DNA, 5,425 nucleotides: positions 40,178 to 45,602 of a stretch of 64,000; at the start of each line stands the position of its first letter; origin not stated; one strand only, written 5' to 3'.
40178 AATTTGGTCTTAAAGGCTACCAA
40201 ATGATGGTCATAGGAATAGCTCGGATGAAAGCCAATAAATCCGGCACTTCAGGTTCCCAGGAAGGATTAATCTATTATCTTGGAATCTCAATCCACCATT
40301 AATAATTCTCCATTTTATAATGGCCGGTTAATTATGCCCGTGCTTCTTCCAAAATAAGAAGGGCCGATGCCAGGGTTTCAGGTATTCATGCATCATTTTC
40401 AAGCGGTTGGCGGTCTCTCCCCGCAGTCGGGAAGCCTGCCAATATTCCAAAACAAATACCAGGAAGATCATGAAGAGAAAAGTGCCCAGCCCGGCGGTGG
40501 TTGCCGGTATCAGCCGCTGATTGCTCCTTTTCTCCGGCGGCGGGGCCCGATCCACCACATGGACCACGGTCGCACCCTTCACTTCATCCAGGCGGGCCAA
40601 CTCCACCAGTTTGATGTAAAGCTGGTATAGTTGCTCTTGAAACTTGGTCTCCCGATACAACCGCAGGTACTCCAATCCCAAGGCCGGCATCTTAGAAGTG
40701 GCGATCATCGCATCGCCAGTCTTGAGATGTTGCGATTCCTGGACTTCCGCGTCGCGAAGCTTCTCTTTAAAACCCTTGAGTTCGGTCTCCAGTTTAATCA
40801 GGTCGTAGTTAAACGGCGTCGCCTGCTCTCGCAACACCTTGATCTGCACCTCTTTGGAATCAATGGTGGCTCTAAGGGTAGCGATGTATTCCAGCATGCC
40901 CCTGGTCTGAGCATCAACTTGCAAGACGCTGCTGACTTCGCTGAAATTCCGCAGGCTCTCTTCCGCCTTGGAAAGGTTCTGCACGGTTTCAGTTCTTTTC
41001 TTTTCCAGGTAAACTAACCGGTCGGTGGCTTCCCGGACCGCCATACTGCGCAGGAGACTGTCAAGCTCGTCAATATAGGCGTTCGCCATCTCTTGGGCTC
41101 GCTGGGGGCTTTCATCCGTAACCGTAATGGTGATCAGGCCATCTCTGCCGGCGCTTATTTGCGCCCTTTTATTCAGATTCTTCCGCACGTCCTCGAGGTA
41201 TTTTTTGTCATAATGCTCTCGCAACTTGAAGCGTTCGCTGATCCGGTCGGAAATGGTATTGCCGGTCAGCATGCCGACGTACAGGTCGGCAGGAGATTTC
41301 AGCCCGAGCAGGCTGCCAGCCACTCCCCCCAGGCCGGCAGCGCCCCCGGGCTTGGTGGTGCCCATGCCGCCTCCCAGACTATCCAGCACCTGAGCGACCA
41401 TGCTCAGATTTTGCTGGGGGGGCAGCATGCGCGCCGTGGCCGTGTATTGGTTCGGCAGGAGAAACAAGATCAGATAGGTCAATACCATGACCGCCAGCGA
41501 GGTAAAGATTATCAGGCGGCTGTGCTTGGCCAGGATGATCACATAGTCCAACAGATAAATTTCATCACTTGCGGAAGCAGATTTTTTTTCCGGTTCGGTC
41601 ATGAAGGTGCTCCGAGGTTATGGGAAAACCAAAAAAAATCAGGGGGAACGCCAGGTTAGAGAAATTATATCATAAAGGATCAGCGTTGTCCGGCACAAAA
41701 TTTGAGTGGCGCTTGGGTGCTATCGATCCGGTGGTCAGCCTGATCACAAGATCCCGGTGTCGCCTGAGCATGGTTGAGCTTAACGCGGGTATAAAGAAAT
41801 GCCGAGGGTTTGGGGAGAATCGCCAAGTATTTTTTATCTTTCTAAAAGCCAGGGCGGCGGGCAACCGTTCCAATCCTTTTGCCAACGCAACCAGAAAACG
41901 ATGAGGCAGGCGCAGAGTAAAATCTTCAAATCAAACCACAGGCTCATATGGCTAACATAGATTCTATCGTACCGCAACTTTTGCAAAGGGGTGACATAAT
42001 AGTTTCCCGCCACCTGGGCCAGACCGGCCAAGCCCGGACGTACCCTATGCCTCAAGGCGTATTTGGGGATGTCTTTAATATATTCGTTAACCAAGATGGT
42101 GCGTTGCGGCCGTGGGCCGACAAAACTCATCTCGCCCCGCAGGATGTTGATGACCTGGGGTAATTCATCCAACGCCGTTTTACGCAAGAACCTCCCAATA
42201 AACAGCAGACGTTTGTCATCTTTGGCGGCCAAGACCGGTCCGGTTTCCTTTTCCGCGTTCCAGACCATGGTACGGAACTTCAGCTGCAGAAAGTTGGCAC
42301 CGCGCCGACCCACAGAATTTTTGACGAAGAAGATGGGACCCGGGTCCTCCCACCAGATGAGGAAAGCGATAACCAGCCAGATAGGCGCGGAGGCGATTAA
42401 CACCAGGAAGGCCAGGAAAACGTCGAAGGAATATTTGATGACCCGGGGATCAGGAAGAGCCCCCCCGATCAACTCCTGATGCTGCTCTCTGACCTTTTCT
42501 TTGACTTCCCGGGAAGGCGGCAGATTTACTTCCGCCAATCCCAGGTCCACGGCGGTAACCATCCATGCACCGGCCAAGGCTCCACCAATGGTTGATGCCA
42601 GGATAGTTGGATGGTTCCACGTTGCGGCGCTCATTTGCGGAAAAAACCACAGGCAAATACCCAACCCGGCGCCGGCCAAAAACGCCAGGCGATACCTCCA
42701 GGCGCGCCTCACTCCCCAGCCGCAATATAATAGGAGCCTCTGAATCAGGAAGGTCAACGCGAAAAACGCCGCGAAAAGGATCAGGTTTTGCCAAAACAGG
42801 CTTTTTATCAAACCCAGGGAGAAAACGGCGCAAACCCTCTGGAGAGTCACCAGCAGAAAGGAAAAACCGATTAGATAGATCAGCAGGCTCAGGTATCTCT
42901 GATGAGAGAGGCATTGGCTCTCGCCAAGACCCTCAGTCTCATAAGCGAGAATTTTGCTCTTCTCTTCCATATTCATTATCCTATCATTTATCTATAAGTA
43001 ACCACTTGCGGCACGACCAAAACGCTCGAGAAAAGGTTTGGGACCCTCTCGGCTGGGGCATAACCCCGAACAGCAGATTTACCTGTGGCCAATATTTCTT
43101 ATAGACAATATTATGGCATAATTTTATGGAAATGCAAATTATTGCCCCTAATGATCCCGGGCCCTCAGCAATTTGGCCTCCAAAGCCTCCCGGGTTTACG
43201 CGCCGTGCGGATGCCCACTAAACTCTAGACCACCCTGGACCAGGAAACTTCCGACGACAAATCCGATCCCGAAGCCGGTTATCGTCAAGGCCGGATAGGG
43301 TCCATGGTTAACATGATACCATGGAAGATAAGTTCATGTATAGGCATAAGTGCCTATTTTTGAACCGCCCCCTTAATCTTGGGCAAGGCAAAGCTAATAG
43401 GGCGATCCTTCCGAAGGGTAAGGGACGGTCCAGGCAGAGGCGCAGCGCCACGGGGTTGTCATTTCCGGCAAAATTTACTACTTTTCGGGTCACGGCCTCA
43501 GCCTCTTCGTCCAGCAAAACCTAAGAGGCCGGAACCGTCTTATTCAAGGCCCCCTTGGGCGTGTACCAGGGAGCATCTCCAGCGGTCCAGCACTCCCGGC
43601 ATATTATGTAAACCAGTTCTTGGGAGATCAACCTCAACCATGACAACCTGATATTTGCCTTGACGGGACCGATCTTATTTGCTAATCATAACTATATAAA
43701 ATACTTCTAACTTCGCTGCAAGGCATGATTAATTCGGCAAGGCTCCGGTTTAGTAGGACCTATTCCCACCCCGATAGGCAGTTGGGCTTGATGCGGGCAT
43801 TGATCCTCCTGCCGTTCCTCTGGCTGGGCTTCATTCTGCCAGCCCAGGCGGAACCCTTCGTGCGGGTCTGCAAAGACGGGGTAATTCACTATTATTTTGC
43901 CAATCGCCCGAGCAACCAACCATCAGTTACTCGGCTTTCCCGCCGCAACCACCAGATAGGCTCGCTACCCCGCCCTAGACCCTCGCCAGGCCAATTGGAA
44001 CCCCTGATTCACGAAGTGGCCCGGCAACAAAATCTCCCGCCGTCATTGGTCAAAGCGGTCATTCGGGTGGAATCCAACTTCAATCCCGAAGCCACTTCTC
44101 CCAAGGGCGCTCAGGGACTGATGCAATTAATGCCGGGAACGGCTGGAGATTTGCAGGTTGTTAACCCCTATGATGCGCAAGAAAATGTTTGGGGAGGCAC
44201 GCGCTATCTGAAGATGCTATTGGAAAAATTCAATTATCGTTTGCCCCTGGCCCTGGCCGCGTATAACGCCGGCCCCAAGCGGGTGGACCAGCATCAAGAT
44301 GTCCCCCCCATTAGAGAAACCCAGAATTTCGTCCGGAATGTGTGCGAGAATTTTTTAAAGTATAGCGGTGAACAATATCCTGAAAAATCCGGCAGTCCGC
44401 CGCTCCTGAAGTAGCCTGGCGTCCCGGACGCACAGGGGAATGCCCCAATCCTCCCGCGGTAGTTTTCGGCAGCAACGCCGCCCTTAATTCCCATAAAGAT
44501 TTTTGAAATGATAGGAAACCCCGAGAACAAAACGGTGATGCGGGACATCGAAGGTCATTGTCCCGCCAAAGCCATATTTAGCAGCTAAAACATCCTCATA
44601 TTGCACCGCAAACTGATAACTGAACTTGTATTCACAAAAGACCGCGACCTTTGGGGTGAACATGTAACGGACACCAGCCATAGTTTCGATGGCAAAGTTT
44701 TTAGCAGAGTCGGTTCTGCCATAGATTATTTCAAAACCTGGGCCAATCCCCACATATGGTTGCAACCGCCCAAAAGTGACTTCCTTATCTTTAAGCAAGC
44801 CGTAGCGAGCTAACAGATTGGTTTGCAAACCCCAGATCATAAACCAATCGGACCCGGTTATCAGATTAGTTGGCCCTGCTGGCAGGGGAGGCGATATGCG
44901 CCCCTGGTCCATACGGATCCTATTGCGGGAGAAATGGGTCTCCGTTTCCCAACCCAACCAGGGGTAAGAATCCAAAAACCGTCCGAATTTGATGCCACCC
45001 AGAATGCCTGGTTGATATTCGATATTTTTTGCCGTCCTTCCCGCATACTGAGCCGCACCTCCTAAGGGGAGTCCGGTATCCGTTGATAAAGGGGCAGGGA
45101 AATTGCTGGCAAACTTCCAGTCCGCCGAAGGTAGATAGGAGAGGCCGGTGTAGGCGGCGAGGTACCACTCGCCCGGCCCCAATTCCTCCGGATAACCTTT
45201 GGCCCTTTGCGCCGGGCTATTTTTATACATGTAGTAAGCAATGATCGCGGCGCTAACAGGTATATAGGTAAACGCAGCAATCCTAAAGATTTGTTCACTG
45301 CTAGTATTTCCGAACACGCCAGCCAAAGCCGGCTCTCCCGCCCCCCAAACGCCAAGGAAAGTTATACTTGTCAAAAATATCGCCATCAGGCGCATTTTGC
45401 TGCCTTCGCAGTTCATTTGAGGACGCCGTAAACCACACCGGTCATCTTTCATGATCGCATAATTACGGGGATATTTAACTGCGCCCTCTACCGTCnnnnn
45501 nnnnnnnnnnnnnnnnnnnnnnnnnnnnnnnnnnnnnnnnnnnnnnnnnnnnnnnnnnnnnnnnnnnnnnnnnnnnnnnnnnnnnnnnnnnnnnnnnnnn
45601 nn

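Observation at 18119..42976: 25-kb single-strand Wzx/Wzy glycan island unusually dense in tailoring enzymes: 3 AsnB-type amidotransferases and 8 methyltransferase genes, with no nucleotide-sugar synthesis genes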

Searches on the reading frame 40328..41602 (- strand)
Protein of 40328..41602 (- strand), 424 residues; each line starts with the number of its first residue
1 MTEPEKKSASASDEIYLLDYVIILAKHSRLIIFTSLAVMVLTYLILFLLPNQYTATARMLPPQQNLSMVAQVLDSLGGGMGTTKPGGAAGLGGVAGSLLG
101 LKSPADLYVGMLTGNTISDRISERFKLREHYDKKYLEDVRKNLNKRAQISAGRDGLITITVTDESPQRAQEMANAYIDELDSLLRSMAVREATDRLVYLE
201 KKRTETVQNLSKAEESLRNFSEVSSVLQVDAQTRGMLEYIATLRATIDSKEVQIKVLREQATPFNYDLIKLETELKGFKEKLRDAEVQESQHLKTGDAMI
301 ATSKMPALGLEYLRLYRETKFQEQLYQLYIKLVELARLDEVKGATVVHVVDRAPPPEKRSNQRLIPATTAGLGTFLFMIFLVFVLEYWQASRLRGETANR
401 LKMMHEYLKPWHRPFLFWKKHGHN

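Call 5: search_protein_families(library=pfam, proteins=[window:40328-41602:-], max_evalue=0.01)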
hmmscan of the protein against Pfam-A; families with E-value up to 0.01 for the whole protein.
window:40328-41602:- (424 aa): 1 family
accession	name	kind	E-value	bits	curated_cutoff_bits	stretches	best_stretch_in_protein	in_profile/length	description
PF02706.20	Wzz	-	4.5e-10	40.1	25.5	1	13-67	1-55/91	Chain length determinant protein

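Call 7: search_protein_families(library=ncbifam, proteins=[window:40328-41602:-], max_evalue=0.001)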
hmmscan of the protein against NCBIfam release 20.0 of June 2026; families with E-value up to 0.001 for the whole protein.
window:40328-41602:- (424 aa): 5 families
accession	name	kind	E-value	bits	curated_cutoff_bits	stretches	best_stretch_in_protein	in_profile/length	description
TIGR01010.1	BexC_CtrB_KpsE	subfamily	3.6e-11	42.8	437.5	1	153-383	129-350/362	polysaccharide export inner-membrane protein, BexC/CtrB/KpsE family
TIGR03007.1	pepcterm_ChnLen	equivalog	1.8e-06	26.5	278.85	1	17-60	3-46/498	XrtA system polysaccharide chain length determinant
NF007699.1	PRK10381.1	equivalog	0.00013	21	300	1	9-65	21-77/368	LPS O-antigen length regulator Wzz(fepE)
TIGR01006.1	polys_exp_MPA1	subfamily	0.00032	20.2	296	0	14-65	7-59/226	CspC family polysaccharide chain length determinant protein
TIGR03017.1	EpsF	equivalog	0.00041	19.2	422.75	0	20-60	6-46/444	chain length determinant protein EpsF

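Call 15: search_protein_families(library=pfam, proteins=[window:40328-41602:-], max_evalue=10)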
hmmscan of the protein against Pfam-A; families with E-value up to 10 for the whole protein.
window:40328-41602:- (424 aa): 5 families
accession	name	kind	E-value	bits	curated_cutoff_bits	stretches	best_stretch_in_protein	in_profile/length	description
PF02706.20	Wzz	-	4.5e-10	40.1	25.5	1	13-67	1-55/91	Chain length determinant protein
PF13807.11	GNVR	-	0.032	14.6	27.7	1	311-378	5-74/82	G-rich domain on putative tyrosine kinase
PF08702.15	Fib_alpha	-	0.093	13.4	29.9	1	191-275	39-125/143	Fibrinogen alpha/beta chain family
PF17402.7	DUF5408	-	0.17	12.2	25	1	32-60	17-45/63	Family of unknown function (DUF5408)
PF25392.1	MS_channel_TM1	-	0.37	11.3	27.1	1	354-393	38-76/79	Mechanosensitive ion channel, transmembrane helix 1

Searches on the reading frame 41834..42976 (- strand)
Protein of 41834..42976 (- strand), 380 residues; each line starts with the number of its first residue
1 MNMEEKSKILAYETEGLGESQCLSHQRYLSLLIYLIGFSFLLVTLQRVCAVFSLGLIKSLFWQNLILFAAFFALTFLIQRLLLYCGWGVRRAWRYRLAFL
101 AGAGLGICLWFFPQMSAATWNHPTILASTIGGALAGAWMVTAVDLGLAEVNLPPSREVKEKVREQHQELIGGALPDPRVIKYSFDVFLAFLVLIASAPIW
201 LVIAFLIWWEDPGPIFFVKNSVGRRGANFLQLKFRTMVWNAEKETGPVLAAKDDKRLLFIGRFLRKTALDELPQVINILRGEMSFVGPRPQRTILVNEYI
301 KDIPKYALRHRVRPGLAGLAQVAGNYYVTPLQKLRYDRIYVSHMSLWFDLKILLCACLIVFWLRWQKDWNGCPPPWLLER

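Call 5: search_protein_families(library=pfam, proteins=[window:41834-42976:-], max_evalue=0.01)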
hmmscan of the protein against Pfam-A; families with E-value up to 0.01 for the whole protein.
window:41834-42976:- (380 aa): 1 family
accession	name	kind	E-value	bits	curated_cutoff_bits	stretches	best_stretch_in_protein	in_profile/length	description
PF02397.22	Bac_transf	-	1.3e-55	188.1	27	1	181-361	1-178/179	Bacterial sugar transferase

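Call 7: search_protein_families(library=ncbifam, proteins=[window:41834-42976:-], max_evalue=0.001)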
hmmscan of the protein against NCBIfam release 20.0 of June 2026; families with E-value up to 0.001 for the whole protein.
window:41834-42976:- (380 aa): 10 families
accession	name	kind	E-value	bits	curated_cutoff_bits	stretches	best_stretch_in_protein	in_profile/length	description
TIGR03025.1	EPS_sugtrans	subfamily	6.4e-74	249.8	295.55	1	177-362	254-440/445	exopolysaccharide biosynthesis polyprenyl glycosylphosphotransferase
TIGR03023.1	WcaJ_sugtrans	equivalog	1.5e-61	209.1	410.75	1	178-361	260-447/453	undecaprenyl-phosphate glucose phosphotransferase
TIGR03013.1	EpsB_2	subfamily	2.7e-57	194.8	393.35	1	178-363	252-439/443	TIGR03013 family XrtA/PEP-CTERM system glycosyltransferase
TIGR03022.1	WbaP_sugtrans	subfamily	1.1e-46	160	403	1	175-360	253-449/456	undecaprenyl-phosphate galactose phosphotransferase WbaP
NF052601.1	undeca_RfbP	equivalog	1e-42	146.1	330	1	163-360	28-235/244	undecaprenyl-phosphate galactose phosphotransferase family protein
NF007518.0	PRK10124.1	equivalog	1.7e-38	132.6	684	1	178-356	271-453/464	undecaprenyl-phosphate glucose phosphotransferase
NF050817.1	PolSacchBiosHfsE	equivalog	1e-36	126.7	750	1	172-355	261-454/467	polysaccharide biosynthesis protein HfsE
NF041877.1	EPS_EpsZ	equivalog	2.6e-35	121.9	800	1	178-360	263-452/459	exopolysaccharide biosynthesis polyisoprenyl-phosphate hexose-1-phosphate transferase EpsZ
NF011751.0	PRK15204.1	equivalog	1e-28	100.2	907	1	178-360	277-469/476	undecaprenyl-phosphate galactose phosphotransferase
NF045514.1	glycotran_HepC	equivalog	3.6e-22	78.7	140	1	179-290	115-211/220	heterocyst development glycosyltransferase HepC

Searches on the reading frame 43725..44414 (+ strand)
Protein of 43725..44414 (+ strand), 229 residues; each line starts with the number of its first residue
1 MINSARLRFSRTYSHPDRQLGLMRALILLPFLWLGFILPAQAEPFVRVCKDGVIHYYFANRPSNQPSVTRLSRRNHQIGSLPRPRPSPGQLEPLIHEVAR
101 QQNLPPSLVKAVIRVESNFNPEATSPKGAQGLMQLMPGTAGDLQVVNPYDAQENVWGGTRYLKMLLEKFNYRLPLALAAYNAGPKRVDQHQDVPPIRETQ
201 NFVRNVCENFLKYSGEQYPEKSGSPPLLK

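Call 9: search_protein_families(library=pfam, proteins=[window:43725-44414:+], max_evalue=0.001)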
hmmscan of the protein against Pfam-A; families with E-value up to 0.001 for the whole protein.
window:43725-44414:+ (229 aa): 1 family
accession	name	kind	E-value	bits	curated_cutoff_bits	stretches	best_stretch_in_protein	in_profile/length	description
PF01464.25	SLT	-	9.2e-28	96.6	21.3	1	94-200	2-114/117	Transglycosylase SLT domain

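Call 64: search_protein_families(library=ncbifam, proteins=[window:43725-44414:+], max_evalue=0.01)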
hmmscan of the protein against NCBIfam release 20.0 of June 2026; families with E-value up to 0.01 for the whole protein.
window:43725-44414:+ (229 aa): 7 families
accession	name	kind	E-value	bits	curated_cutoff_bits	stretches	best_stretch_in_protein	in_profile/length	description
NF047373.1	BB0259_flg_lyt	exception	1.9e-25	89.7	234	1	94-187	551-650/705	flagellar assembly lytic transglycosylase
NF008631.0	PRK11619.1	equivalog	1.1e-16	60.3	536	1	96-191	484-589/644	murein transglycosylase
NF008112.0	PRK10859.1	equivalog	8.3e-16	57.5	354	1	92-184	291-387/483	membrane-bound lytic murein transglycosylase MltF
NF008050.0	PRK10783.1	equivalog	5.4e-10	38.2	508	1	95-188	108-206/457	murein transglycosylase D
NF008670.0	PRK11671.1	equivalog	1.1e-08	34.7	375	1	93-167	194-279/359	membrane-bound lytic murein transglycosylase MltC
NF012014.0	PRK15470.1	equivalog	7.4e-05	22.4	233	1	93-141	41-89/203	membrane-bound lytic murein transglycosylase EmtA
NF052397.1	AggPromo_Cterm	subfamily_domain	0.0074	16.7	40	0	109-141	5-42/80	aggregation-promoting factor C-terminal-like domain-containing protein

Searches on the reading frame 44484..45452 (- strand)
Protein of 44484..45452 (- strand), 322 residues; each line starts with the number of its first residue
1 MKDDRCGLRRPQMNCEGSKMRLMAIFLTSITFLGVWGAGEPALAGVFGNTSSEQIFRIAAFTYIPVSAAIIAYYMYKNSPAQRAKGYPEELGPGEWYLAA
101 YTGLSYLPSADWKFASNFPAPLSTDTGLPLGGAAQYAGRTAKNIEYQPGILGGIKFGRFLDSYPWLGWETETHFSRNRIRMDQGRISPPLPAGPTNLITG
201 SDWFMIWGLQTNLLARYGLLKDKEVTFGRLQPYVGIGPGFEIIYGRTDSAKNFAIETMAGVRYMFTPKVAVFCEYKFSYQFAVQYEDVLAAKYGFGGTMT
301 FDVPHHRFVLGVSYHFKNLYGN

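Call 9: search_protein_families(library=pfam, proteins=[window:44484-45452:-], max_evalue=0.001)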
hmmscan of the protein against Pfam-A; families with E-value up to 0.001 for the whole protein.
window:44484-45452:- (322 aa): 1 family
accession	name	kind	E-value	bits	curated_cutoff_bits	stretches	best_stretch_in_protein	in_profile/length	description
PF13505.12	OMP_b-brl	-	4.5e-07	30.6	28.7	1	146-316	44-175/175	Outer membrane protein beta-barrel domain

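Call 64: search_protein_families(library=ncbifam, proteins=[window:44484-45452:-], max_evalue=0.01)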
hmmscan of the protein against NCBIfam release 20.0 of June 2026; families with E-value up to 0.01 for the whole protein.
window:44484-45452:- (322 aa): 0 families
